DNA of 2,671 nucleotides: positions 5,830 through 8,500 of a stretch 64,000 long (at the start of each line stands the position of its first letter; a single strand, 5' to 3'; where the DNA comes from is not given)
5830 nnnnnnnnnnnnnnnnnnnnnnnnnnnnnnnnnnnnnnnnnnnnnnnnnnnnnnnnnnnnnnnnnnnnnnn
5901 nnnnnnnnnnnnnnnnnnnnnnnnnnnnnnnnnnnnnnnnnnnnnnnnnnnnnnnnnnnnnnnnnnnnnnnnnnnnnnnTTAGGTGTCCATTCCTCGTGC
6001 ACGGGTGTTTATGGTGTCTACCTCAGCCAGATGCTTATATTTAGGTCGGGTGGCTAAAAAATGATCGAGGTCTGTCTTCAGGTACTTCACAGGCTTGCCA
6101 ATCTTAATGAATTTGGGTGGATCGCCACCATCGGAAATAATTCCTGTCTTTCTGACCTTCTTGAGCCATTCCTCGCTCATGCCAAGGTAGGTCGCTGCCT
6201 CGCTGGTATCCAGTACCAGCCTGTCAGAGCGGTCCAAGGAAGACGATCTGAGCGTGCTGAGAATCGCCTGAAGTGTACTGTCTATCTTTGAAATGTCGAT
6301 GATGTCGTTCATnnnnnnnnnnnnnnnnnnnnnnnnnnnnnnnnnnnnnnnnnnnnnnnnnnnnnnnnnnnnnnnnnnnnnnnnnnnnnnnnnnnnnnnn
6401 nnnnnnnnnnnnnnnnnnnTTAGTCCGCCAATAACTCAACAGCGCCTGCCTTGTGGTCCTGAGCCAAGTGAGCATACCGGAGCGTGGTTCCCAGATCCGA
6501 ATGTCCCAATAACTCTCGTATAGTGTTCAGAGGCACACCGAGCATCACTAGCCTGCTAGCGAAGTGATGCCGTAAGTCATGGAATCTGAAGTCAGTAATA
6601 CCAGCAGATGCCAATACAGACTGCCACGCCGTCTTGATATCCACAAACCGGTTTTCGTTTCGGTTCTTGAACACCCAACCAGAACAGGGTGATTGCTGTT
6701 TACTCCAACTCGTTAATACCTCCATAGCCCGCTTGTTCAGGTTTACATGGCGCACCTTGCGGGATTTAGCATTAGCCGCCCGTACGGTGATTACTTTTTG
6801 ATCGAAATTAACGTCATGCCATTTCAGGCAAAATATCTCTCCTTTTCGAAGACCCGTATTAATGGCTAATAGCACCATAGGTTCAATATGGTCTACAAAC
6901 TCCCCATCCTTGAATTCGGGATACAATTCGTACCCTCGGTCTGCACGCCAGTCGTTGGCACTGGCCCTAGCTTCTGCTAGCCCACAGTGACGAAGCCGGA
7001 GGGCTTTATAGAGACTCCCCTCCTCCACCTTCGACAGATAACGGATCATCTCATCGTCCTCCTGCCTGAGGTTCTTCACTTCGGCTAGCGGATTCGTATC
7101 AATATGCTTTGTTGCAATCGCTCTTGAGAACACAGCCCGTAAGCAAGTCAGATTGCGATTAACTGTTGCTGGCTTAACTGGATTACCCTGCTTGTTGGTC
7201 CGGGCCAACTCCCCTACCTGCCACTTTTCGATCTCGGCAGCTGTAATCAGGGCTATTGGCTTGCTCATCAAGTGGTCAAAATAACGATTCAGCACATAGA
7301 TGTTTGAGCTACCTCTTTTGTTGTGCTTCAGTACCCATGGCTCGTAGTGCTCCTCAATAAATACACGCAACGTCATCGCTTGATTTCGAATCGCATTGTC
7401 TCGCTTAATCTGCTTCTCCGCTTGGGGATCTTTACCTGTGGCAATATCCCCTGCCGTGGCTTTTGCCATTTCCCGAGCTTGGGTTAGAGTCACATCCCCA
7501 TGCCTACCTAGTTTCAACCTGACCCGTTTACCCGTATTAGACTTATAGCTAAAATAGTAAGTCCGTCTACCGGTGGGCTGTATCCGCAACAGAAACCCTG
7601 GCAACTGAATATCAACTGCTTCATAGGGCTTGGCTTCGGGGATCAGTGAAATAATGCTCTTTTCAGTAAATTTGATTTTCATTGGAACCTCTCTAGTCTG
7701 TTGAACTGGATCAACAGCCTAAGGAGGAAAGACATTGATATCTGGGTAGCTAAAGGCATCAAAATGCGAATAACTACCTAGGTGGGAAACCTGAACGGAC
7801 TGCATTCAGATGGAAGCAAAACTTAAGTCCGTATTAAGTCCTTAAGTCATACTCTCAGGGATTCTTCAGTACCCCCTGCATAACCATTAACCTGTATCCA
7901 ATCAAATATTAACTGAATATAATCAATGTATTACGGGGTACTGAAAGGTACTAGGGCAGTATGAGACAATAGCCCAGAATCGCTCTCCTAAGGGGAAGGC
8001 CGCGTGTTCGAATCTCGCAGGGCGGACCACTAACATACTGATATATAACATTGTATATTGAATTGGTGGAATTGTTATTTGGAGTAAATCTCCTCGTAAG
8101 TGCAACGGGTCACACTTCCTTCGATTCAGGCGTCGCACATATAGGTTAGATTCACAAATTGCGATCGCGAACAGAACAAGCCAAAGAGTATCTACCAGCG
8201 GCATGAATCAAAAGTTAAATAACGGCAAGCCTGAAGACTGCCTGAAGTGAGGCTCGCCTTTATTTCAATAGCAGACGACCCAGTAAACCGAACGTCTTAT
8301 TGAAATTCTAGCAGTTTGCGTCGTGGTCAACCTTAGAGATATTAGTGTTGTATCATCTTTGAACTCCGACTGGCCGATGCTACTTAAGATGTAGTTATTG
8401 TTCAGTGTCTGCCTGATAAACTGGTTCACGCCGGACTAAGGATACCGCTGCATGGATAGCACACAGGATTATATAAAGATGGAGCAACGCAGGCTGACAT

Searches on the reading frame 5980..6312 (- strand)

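Call 9: search_protein_families(library=pfam, proteins=[window:5980-6312:-], max_evalue=0.01)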
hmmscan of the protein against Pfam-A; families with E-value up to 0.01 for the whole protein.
window:5980-6312:- (110 aa): 1 family
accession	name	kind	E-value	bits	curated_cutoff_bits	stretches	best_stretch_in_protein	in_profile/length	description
PF12728.13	HTH_17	-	6.2e-07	30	27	1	33-89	1-50/51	Helix-turn-helix domain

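Call 22: search_protein_families(library=ncbifam, proteins=[window:5980-6312:-], max_evalue=0.1)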
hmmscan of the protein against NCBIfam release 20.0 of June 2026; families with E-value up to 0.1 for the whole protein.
window:5980-6312:- (110 aa): 0 families

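Call 23: search_protein_families(library=phrogs, proteins=[window:5980-6312:-], max_evalue=0.1)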
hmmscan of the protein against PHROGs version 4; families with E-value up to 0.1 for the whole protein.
window:5980-6312:- (110 aa): 4 families
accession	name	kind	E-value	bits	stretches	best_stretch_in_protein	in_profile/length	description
phrog_7338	-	unknown function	0.00014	23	1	25-93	22-84/87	-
phrog_66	-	integration and excision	0.00015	22.5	1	23-104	83-158/412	excisionase and transcriptional regulator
phrog_26002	-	unknown function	0.064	14.8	1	9-81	13-77/104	-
phrog_597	-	DNA, RNA and nucleotide metabolism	0.068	14.1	1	33-103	112-178/200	DNA binding protein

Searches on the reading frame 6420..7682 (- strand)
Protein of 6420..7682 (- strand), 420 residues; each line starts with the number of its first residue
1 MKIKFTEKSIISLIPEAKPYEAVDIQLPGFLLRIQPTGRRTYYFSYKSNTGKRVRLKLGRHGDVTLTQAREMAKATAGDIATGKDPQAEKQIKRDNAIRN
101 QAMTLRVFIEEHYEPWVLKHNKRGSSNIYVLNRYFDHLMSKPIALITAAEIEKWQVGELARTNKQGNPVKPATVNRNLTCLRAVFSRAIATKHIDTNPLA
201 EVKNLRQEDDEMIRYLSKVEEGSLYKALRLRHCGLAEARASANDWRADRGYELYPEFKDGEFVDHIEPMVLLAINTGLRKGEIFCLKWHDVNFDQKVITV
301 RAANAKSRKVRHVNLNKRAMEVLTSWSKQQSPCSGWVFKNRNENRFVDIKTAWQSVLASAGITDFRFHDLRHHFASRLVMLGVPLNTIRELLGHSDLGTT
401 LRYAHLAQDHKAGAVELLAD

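Call 9: search_protein_families(library=pfam, proteins=[window:6420-7682:-], max_evalue=0.01)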
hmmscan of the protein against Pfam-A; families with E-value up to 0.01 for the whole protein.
window:6420-7682:- (420 aa): 5 families
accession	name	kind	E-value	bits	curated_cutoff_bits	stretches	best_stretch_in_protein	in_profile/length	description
PF00589.27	Phage_integrase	-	1.3e-32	113.4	27.1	1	269-408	27-170/172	Phage integrase family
PF13356.12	Arm-DNA-bind_3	-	2e-17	63.5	27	1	28-91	21-81/83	Arm DNA-binding domain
PF24624.1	Int_N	-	9.4e-07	29.9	27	1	148-206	42-100/100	Phage integrase, N-terminal domain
PF22022.2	Phage_int_M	-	2.2e-05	25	27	1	107-203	7-94/96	Phage integrase central domain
PF13102.12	Phage_int_SAM_5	-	0.0092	16.8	22.3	0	155-200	58-94/98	Phage integrase SAM-like domain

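Call 13: find_related_loci(query=window:6420-7682:-, collection=genome_contigs, flank=10000)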
Query window:6420-7682:- (420 aa) in genome_contigs; peptide patterns used: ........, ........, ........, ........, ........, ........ (x = any residue, [..] = any of these).
298 stretches matched a pattern; 236 encode a relative of the query (tblastn E <= 1e-3); the best 80 are kept; 80 distinct loci.
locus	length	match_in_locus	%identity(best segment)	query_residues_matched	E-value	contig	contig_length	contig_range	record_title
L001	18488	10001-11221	45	7-419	4e-107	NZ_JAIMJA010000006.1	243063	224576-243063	Motilimonas cestriensis strain MKS20 NODE_6_length_243063, whole genome shotgun sequence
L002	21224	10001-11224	42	2-419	4e-100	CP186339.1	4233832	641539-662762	Thalassotalea piscium strain NK451B chromosome, complete genome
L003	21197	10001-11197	43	1-418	3e-99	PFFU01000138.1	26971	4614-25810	MAG: Candidatus Aquicultor secundus isolate CG17_big_fil_post_rev_8_21_14_2_50_50_24 CG17_8_21_14_2.50_scaffold_2126_c,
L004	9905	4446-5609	43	24-419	2e-96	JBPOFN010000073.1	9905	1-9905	MAG: Thalassotalea sp. isolate MAG_38 MAG_38_73, whole genome shotgun sequence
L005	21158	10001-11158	43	24-419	6e-94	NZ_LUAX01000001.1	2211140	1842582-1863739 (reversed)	Vibrio europaeus strain PP-638 chromosome 1 map unlocalized chr1_1, whole genome shotgun sequence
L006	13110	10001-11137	41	1-419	2e-85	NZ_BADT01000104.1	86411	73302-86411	Pseudoalteromonas sp. BSi20652, whole genome shotgun sequence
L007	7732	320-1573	39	1-416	5e-83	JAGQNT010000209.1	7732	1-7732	MAG: Candidatus Saccharibacteria bacterium isolate HKST-UBA75 k127_3610881, whole genome shotgun sequence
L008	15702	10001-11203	39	1-419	8e-81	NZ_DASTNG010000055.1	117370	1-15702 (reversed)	MAG: Arenimonas sp. isolate SMAG_U2136 k141_1407753, whole genome shotgun sequence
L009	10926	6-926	43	104-419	6e-78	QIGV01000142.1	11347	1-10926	MAG: Gammaproteobacteria bacterium isolate SZUA-140 Ga0063293_10005996, whole genome shotgun sequence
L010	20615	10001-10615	51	213-418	3e-61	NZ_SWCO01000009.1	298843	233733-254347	Alteromonas portus strain HB161718 Contig_9, whole genome shotgun sequence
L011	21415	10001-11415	51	24-419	2e-56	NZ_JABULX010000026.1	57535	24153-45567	Marinifaba aquimaris strain SM1970 Q_scaffold26, whole genome shotgun sequence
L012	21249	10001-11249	58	1-418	2e-51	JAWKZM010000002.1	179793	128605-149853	MAG: Halioglobus sp. isolate BC3.43 BC3.43.fa-2, whole genome shotgun sequence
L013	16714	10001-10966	32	40-419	3e-47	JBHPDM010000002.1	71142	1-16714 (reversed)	Candidatus Omnitrophota bacterium isolate SAG AM-311-A19 NODE_2_length_71142_cov_31.261342, whole genome shotgun sequenc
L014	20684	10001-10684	35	146-418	3e-43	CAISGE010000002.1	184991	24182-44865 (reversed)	MAG: Candidatus Omnitrophica bacterium isolate AM-lipid-02-D9_bin-1187 genome assembly, contig: bin-1187:02/80, whole ge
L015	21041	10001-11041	30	25-420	2e-42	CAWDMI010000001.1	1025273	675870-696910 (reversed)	MAG: uncultured delta proteobacterium isolate MFD04944.bin.2.54 genome assembly, contig: contig_16567, whole genome shot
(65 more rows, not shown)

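Call 22: search_protein_families(library=ncbifam, proteins=[window:6420-7682:-], max_evalue=0.1)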
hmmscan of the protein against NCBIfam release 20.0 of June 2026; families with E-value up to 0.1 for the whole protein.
window:6420-7682:- (420 aa): 14 families
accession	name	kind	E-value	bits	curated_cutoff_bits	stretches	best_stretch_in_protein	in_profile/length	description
NF040815.2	recomb_XerA_Arch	equivalog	1.8e-26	93.3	220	1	131-410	24-258/263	site-specific tyrosine recombinase/integron integrase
TIGR02224.1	recomb_XerC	equivalog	1.2e-23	84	335.15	1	274-412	138-283/295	tyrosine recombinase XerC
NF001399.0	PRK00283.1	subfamily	6.7e-21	74.8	279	1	147-410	47-287/300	tyrosine recombinase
TIGR02225.1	recomb_XerD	equivalog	1.4e-20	73.8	329.6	2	275-410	135-278/290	site-specific tyrosine recombinase XerD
TIGR02249.1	integrase_gron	subfamily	7.6e-14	51.8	265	2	351-414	244-308/315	integron integrase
NF003462.0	PRK05084.1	equivalog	4.1e-11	42.2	267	1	271-417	202-355/360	tyrosine recombinase XerS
NF011946.0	PRK15417.1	equivalog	5.8e-11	42.1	435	1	351-413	259-322/337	integron integrase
NF002331.0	PRK01287.1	subfamily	3.8e-10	39.3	371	1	274-410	172-316/365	site-specific tyrosine recombinase XerC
NF007246.0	PRK09692.1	domain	3.5e-09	35.8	434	2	14-113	13-115/413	integrase domain-containing protein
NF007370.0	PRK09870.1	subfamily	4e-06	26.6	221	1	268-404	36-177/200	tyrosine-type DNA invertase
NF007371.0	PRK09871.1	subfamily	5.9e-05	22.7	222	1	269-409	31-177/198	tyrosine-type DNA invertase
NF002685.0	PRK02436.1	equivalog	0.00023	21.1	178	1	269-394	117-234/245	site-specific tyrosine recombinase XerD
NF047926.1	integrase_GmtZ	equivalog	0.0033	15.4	600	1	334-410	404-474/784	gamma-mobile-trio integrase GmtZ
NF040693.1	recomb_GmtY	equivalog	0.018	14.3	340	0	368-406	394-432/441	gamma-mobile-trio recombinase GmtY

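Call 23: search_protein_families(library=phrogs, proteins=[window:6420-7682:-], max_evalue=0.1)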
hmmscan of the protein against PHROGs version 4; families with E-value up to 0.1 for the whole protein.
window:6420-7682:- (420 aa): 13 families
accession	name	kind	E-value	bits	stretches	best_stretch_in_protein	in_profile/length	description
phrog_1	-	integration and excision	6.5e-71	241.4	1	5-419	93-448/611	integrase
phrog_216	-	integration and excision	3.8e-34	119.1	1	269-418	79-236/301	integrase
phrog_3423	-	unknown function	7.2e-18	66.1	1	3-140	6-138/157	-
phrog_35951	-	unknown function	8.2e-14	52.9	1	348-411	4-67/97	-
phrog_7685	-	integration and excision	2.2e-10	41.5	1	308-418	125-235/240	integrase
phrog_7269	-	integration and excision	1.7e-07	32.1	1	364-414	27-77/89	integrase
phrog_23271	-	unknown function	8.5e-07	29.8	1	368-405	12-49/67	-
phrog_25190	-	integration and excision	2.3e-05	25.7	1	348-398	30-80/109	integrase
phrog_22184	-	unknown function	3.7e-05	24.4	0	272-306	215-249/254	-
phrog_34557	-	integration and excision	0.00024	21.9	1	366-409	126-169/183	integrase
phrog_7244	-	integration and excision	0.00035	20.9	0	65-207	35-172/263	integrase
phrog_37709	-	unknown function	0.034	15.1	0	266-300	77-111/116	-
phrog_24775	-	unknown function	0.068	14.3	0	345-399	11-62/101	-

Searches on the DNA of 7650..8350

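Call 81: search_rna_families(source=window, start=7650, end=8350, threshold=evalue, max_evalue=1, show_alignments=2)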
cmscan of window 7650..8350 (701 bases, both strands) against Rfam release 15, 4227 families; matches with E-value up to 1: 2.
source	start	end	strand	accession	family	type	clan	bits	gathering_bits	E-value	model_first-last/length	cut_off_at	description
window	7676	7740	-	RF00656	mir-205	Gene; miRNA;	-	18.9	55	0.1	1-75/75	no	mir-205 microRNA precursor family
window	7864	7946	-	RF00810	mir-85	Gene; miRNA;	-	18.9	68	0.81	1-82/82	no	mir-85 microRNA precursor family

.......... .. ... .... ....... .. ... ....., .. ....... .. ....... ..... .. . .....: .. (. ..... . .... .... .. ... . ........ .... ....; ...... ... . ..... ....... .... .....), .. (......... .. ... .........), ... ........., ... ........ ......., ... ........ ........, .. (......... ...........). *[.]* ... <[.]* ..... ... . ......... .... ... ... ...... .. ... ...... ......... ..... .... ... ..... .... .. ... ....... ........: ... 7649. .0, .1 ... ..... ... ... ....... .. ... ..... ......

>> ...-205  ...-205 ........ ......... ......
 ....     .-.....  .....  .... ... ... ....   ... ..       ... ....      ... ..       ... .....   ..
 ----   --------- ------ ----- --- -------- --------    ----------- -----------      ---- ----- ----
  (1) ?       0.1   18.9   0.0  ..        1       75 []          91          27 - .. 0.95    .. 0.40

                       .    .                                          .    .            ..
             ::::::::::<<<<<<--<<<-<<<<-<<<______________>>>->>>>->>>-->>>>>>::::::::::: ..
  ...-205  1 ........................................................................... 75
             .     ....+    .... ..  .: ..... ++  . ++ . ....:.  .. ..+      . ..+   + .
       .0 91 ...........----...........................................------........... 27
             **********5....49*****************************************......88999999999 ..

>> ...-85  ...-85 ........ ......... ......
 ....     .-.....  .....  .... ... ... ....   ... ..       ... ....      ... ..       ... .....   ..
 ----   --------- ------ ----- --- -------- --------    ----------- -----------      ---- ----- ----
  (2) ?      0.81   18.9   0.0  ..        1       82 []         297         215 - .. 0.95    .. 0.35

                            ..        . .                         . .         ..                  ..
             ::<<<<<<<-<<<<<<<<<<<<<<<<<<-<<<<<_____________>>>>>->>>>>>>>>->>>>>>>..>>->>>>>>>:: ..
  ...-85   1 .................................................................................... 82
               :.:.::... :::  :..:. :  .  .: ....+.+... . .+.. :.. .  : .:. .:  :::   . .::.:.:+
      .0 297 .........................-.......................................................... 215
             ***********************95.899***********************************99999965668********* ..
